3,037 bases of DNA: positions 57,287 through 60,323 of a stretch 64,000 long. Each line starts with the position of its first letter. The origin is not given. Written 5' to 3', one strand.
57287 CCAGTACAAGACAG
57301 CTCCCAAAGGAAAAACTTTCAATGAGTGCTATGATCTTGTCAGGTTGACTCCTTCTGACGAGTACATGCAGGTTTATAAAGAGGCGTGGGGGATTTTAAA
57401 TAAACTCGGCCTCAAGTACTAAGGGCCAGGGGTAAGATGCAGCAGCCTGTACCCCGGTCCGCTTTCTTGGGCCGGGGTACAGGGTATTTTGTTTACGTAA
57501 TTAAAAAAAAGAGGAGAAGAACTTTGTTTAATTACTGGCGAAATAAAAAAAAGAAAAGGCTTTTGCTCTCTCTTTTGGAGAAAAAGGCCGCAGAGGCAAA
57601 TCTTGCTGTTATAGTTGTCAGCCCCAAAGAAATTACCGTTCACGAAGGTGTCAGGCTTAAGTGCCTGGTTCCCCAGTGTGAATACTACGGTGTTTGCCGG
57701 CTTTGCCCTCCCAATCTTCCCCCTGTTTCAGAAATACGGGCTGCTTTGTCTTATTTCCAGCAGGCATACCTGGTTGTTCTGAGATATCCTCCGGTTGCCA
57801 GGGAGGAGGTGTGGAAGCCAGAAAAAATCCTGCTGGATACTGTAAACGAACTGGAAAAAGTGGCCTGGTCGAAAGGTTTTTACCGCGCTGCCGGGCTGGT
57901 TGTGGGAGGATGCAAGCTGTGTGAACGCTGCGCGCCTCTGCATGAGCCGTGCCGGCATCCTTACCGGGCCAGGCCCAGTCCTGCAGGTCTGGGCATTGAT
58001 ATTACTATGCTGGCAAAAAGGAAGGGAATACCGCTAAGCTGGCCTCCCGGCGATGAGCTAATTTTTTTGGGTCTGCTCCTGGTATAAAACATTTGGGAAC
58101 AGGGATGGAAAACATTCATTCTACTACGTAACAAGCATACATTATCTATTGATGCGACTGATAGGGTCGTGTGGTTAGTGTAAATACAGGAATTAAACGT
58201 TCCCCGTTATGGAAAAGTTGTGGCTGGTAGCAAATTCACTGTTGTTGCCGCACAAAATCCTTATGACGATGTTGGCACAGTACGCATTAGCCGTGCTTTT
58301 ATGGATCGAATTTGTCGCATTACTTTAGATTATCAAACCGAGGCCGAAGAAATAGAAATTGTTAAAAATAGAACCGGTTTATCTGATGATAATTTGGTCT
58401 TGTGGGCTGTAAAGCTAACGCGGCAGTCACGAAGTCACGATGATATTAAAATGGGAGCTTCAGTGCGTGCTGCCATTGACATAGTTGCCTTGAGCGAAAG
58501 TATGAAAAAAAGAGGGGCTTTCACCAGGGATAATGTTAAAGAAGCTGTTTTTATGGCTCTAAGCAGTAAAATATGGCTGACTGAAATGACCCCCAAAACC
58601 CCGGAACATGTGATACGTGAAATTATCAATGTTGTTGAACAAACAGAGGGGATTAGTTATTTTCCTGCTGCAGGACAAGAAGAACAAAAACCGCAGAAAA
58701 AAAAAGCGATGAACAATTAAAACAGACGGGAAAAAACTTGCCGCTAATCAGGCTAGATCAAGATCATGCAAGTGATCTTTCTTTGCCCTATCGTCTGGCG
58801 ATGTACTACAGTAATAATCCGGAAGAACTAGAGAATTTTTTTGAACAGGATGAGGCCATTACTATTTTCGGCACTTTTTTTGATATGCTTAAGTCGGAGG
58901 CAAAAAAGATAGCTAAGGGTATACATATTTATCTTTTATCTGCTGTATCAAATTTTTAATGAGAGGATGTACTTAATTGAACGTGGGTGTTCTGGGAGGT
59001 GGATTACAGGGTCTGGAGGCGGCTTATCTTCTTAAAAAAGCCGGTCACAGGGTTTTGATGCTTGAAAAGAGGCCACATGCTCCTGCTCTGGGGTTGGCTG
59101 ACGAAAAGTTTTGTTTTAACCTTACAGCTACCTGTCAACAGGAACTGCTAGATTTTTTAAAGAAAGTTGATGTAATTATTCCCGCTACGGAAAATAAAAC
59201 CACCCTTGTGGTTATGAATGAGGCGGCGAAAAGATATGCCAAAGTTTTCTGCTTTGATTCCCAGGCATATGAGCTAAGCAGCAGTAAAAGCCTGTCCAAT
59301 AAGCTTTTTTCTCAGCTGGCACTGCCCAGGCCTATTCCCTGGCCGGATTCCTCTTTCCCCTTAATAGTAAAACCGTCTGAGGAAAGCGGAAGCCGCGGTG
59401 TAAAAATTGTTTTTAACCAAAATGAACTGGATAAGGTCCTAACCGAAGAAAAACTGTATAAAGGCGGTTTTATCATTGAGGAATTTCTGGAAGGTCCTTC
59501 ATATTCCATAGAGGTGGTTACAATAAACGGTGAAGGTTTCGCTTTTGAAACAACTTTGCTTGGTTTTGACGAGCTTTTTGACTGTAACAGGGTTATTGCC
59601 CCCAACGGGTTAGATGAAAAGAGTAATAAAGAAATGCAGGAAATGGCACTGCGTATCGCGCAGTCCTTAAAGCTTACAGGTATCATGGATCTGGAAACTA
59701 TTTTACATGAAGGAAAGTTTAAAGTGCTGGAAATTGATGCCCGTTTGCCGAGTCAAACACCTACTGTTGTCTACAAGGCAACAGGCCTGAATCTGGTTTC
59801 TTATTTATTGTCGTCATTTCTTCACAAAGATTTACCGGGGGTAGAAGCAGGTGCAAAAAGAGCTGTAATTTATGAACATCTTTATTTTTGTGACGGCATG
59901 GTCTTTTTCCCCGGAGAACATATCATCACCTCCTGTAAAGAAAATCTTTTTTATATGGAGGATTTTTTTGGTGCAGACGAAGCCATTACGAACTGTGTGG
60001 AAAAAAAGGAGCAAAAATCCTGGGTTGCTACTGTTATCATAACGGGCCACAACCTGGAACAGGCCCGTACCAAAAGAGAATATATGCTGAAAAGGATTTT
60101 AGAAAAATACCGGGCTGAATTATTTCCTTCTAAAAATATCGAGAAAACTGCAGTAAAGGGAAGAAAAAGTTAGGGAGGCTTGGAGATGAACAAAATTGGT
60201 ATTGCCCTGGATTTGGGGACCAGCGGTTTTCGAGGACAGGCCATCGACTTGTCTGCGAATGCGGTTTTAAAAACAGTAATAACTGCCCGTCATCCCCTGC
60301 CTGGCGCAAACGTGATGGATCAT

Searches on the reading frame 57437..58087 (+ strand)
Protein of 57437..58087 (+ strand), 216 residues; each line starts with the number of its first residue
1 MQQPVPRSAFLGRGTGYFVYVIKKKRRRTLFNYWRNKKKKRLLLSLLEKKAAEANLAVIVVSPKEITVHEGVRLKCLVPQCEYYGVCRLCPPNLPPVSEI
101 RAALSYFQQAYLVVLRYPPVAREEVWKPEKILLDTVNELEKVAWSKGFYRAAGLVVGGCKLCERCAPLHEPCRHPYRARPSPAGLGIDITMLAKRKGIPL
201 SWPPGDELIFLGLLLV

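Call 5: search_protein_families(library=ncbifam, proteins=[window:57437-58087:+])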
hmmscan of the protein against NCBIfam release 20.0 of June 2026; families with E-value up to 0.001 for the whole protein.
window:57437-58087:+ (216 aa): 2 families
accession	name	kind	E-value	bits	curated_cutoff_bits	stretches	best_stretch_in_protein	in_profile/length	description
NF041536.1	ArsM_DUF2284_UU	exception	2.8e-06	25.9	575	1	35-155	273-381/459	arsenite methyltransferase/DUF2284 domain selenoprotein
NF045648.2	2X_seleno_MbdU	exception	0.00041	19.4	600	1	36-155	287-395/468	metal-binding double selenoprotein MbdU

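Call 24: search_protein_families(library=pfam, proteins=[window:57437-58087:+], max_evalue=0.00001)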
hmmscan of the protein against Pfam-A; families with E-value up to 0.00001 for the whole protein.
window:57437-58087:+ (216 aa): 1 family
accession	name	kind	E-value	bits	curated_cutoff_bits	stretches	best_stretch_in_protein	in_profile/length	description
PF10050.14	DUF2284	-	1.5e-35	122.7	25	1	61-215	3-160/161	Predicted metal-binding protein (DUF2284)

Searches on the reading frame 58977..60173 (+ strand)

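Call 5: search_protein_families(library=ncbifam, proteins=[window:58977-60173:+])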
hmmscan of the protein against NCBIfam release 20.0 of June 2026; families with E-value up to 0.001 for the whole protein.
window:58977-60173:+ (398 aa): 35 families (the best 25 are shown)
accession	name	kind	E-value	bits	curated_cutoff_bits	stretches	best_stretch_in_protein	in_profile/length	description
TIGR03909.1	pyrrolys_PylC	equivalog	5.7e-115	384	248.3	1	3-377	2-373/374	3-methylornithine--L-lysine ligase PylC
NF053643.1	Ddl_archaea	equivalog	3.9e-17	62.3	500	1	122-278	135-292/367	putative pseudomurein biosynthesis ATP-grasp protein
TIGR01369.1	CPSaseII_lrg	equivalog_domain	2.3e-13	48.7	1027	1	126-297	704-880/1052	carbamoyl-phosphate synthase (glutamine-hydrolyzing) large subunit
TIGR01205.1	D_ala_D_alaTIGR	subfamily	1.3e-12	47.4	245.65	1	125-266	145-295/318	D-alanine--D-alanine ligase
NF002378.0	PRK01372.1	subfamily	6.9e-12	44.7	243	1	127-255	135-269/305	D-alanine--D-alanine ligase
NF004679.0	PRK06019.1-5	equivalog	7.5e-12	44.7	326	1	1-254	3-265/376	5-(carboxyamino)imidazole ribonucleotide synthase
NF002527.0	PRK01966.1-3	equivalog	1.1e-10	41.3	310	1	125-255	155-296/332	D-alanine--D-alanine ligase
NF009402.0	PRK12767.1-1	equivalog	1.8e-10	40.2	218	1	7-284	11-301/329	carbamoyl phosphate synthase-like protein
NF009405.0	PRK12767.1-4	equivalog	4.4e-10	39.1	390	1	20-182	23-196/320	carbamoyl phosphate synthase-like protein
NF011169.0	PRK14571.1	equivalog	6e-10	39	404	1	118-261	117-268/300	D-alanyl-alanine synthetase A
NF002563.0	PRK02186.1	subfamily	6.4e-10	37.9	625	1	125-284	141-305/890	argininosuccinate lyase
NF003671.0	PRK05294.1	equivalog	7.2e-10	37.1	599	1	126-288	701-868/1058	carbamoyl-phosphate synthase large subunit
TIGR01161.1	purK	equivalog_domain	1.1e-09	38.1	318.4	1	3-256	2-265/362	5-(carboxyamino)imidazole ribonucleotide synthase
NF006766.0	PRK09288.1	equivalog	7.1e-09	34.9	339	1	127-264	150-291/396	formate-dependent phosphoribosylglycinamide formyltransferase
NF009404.0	PRK12767.1-3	equivalog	1.3e-07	30.8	316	1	125-279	145-304/344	carbamoyl phosphate synthase-like protein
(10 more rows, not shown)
